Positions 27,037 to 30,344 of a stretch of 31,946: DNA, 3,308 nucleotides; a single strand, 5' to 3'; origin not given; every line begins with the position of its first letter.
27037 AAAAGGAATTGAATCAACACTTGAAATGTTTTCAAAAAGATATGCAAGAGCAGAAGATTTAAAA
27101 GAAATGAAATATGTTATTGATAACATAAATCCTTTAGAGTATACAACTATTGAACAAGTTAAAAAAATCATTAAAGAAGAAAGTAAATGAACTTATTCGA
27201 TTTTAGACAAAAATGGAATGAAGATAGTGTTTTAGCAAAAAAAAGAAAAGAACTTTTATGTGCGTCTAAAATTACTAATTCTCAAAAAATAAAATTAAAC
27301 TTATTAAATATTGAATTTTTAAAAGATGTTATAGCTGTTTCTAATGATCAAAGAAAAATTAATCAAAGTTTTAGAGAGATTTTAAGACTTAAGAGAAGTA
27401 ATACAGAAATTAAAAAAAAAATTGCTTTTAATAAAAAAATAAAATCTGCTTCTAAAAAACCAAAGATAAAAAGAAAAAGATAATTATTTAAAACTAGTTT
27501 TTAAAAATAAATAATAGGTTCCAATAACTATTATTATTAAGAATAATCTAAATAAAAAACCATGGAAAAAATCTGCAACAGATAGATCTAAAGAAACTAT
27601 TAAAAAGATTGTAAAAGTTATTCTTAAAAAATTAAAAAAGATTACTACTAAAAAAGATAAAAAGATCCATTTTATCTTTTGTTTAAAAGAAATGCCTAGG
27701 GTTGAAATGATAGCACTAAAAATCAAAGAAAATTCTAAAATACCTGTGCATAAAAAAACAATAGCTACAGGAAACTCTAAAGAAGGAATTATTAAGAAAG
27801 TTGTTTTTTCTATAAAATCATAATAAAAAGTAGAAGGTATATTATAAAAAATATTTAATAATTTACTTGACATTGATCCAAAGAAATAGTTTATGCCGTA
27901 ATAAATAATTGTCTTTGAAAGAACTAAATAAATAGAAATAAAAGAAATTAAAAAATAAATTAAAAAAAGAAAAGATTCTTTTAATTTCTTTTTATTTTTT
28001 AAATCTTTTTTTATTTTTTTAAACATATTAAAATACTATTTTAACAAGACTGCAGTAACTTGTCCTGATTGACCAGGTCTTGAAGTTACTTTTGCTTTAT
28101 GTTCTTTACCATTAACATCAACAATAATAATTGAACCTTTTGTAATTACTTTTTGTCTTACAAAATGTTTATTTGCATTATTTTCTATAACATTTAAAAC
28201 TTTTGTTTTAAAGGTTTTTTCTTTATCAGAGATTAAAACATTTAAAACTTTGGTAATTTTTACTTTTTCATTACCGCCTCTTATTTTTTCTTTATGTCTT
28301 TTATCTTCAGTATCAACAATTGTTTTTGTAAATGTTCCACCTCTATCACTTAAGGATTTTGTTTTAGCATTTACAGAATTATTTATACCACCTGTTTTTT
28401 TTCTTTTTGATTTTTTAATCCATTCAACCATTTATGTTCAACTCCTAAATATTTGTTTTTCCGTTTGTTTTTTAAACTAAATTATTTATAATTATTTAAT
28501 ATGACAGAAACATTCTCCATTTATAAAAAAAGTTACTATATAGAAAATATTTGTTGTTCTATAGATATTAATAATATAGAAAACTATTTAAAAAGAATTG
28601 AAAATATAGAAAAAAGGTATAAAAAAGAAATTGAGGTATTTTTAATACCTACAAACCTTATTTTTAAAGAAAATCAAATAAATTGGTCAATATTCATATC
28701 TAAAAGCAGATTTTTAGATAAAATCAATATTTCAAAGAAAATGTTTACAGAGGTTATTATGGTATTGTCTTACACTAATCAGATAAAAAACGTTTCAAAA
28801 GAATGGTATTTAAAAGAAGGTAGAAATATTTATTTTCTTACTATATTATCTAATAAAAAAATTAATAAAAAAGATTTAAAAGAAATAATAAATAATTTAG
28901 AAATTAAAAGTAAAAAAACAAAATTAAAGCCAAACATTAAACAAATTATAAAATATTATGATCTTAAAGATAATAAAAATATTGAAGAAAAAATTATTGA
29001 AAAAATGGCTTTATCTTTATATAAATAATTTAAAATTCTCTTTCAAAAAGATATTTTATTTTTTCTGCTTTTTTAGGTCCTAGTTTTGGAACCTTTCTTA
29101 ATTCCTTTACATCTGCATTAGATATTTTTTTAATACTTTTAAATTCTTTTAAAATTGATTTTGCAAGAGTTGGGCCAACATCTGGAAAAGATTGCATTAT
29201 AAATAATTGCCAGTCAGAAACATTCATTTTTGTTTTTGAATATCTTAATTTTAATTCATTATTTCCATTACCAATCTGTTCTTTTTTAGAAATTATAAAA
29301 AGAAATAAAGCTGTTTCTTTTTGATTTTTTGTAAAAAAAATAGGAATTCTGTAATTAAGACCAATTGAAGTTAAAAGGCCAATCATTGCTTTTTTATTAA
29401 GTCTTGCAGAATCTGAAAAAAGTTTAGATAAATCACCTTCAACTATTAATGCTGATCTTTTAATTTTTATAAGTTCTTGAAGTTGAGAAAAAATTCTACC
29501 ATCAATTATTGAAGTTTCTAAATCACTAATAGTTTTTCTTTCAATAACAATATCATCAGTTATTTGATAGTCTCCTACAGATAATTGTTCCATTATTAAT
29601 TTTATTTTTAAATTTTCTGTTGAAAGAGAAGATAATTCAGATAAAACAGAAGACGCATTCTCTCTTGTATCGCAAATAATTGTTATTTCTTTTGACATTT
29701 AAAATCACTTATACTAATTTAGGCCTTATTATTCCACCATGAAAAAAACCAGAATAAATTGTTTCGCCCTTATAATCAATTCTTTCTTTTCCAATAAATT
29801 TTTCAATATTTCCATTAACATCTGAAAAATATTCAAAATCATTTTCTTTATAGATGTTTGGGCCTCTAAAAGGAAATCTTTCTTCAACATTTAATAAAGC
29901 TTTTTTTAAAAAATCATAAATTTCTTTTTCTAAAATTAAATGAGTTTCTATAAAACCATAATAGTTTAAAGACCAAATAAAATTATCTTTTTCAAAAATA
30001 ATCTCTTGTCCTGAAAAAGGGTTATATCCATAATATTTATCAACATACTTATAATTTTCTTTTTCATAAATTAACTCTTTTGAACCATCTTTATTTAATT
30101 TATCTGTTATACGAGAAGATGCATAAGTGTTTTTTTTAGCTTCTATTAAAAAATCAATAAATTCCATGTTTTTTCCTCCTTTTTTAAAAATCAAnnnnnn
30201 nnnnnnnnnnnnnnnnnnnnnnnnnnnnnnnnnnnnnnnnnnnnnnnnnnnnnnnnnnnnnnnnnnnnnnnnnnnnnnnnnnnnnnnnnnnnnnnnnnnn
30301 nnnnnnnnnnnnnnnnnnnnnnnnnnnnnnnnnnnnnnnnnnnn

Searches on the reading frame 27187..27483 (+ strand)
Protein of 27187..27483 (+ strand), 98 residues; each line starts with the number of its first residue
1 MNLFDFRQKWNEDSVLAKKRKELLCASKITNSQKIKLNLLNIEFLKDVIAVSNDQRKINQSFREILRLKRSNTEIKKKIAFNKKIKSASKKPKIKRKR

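Call 3: search_protein_families(library=pfam, proteins=[window:27187-27483:+], max_evalue=1)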
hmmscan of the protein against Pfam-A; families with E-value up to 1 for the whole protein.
window:27187-27483:+ (98 aa): 2 families
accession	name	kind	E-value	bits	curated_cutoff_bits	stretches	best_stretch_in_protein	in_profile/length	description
PF14916.11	CCDC92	-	0.0057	16.9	28.3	1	64-91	28-55/57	Coiled-coil domain of unknown function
PF18981.6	InlK_D3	-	0.1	13.2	25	1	42-70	20-48/75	Internalin K domain (D3/D4)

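Call 4: search_protein_families(library=ncbifam, proteins=[window:27187-27483:+], max_evalue=1)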
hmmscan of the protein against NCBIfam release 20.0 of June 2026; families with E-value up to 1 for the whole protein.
window:27187-27483:+ (98 aa): 1 family
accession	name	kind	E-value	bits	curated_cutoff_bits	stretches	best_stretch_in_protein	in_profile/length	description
TIGR00364.1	TIGR00364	equivalog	0.044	13.3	150.3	1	18-64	35-83/201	7-cyano-7-deazaguanine synthase QueC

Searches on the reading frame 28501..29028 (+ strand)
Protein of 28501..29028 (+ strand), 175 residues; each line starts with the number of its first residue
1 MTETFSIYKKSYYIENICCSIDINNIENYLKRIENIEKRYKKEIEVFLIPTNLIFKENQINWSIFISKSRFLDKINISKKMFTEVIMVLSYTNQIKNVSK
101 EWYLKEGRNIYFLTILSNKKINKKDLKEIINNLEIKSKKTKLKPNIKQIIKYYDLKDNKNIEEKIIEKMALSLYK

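Call 3: search_protein_families(library=pfam, proteins=[window:28501-29028:+], max_evalue=1)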
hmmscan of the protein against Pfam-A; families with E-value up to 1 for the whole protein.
window:28501-29028:+ (175 aa): 1 family
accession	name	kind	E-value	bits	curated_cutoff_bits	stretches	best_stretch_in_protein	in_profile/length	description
PF08617.15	CGI-121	-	6.7e-09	36.4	25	1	25-171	6-157/159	Kinase binding protein CGI-121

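Call 4: search_protein_families(library=ncbifam, proteins=[window:28501-29028:+], max_evalue=1)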
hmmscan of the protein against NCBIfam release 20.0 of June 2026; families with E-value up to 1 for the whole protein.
window:28501-29028:+ (175 aa): 1 family
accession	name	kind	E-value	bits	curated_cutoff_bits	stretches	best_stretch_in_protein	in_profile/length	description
NF011465.1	PRK14886.1-1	equivalog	3.1e-14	53.3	40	1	18-171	4-158/162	KEOPS complex subunit Cgi121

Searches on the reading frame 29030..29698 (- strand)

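Call 3: search_protein_families(library=pfam, proteins=[window:29030-29698:-], max_evalue=1)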
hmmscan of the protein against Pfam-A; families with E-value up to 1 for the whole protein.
window:29030-29698:- (222 aa): 7 families
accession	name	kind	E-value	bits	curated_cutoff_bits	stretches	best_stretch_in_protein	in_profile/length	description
PF02732.21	ERCC4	-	7.6e-26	91.1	24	1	10-134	2-138/140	ERCC4 domain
PF14520.12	HHH_5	-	1.2e-11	45.3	27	1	169-215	5-52/57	Helix-hairpin-helix domain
PF12826.13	HHH_2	-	1.3e-09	38.5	27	1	171-220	8-57/64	Helix-hairpin-helix motif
PF00633.29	HHH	-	1.8e-06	27.9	24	1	188-214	1-27/30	Helix-hairpin-helix motif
PF12836.13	HHH_3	-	0.00021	21.8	27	1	168-215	16-61/65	Helix-hairpin-helix motif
PF20582.4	UPF0758_N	-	0.024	15.2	27.1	1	177-211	43-76/77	UPF0758 N-terminal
PF23307.1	SAM_KIDINS220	-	0.17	12.2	27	0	155-168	57-70/90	Kinase D-interacting substrate of 220 kDa-like, SAM domain-like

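Call 4: search_protein_families(library=ncbifam, proteins=[window:29030-29698:-], max_evalue=1)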
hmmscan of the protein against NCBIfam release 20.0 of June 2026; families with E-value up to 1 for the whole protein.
window:29030-29698:- (222 aa): 15 families
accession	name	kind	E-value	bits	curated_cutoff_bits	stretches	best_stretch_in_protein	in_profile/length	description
NF010337.0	PRK13766.1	equivalog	8.2e-59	199.5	610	1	3-222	569-779/781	Hef nuclease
NF040956.1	Arch_Xpf_endonucase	equivalog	2.9e-40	138.2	300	1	6-220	3-211/222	3'-flap repair endonuclease Xpf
TIGR00596.1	rad1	subfamily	8.1e-15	54.2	806.65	1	4-220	585-809/813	DNA repair protein, RAD1 family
NF001824.0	PRK00558.1-5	equivalog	4.5e-06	25.3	451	1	167-216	593-642/652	excinuclease ABC subunit UvrC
NF010931.0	PRK14351.1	equivalog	7.1e-06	24.8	1051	1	169-221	531-583/692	NAD-dependent DNA ligase LigA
TIGR00084.2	ruvA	equivalog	2.8e-05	23.8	85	1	172-214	81-126/202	Holliday junction branch migration protein RuvA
NF005932.1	PRK07956.1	equivalog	3.1e-05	22.7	369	1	162-220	502-560/664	NAD-dependent DNA ligase LigA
TIGR00575.1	dnlj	equivalog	6.5e-05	21.5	444.45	1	162-220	494-552/652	NAD-dependent DNA ligase LigA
NF011260.0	PRK14666.1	equivalog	7.8e-05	21.6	649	1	169-215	640-686/698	excinuclease ABC subunit C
NF010009.0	PRK13482.1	equivalog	8.9e-05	21.8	201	1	167-217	293-343/357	DNA integrity scanning diadenylate cyclase DisA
NF011262.0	PRK14668.1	equivalog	0.00027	19.4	544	1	167-215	526-574/577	excinuclease ABC subunit C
NF000642.1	PRK00024.1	equivalog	0.00038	20.2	180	1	177-219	33-75/212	RadC family protein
TIGR01259.1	comE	subfamily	0.0085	16.1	152.35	1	153-215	55-115/120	comEA protein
TIGR00608.1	radc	subfamily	0.018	14.8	133.85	1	177-219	36-81/218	RadC family protein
TIGR00615.1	recR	equivalog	0.067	12.6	162.55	0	196-217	10-31/196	recombination mediator RecR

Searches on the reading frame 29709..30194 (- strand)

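Call 64: search_protein_families(library=pfam, proteins=[window:29709-30194:-], max_evalue=0.00001)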
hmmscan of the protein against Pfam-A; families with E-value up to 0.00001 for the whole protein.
window:29709-30194:- (161 aa): 1 family
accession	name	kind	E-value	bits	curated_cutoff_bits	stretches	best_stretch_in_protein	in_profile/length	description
PF18931.5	DUF5680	-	4.4e-34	117.5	25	1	52-156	1-104/104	Domain of unknown function (DUF5680)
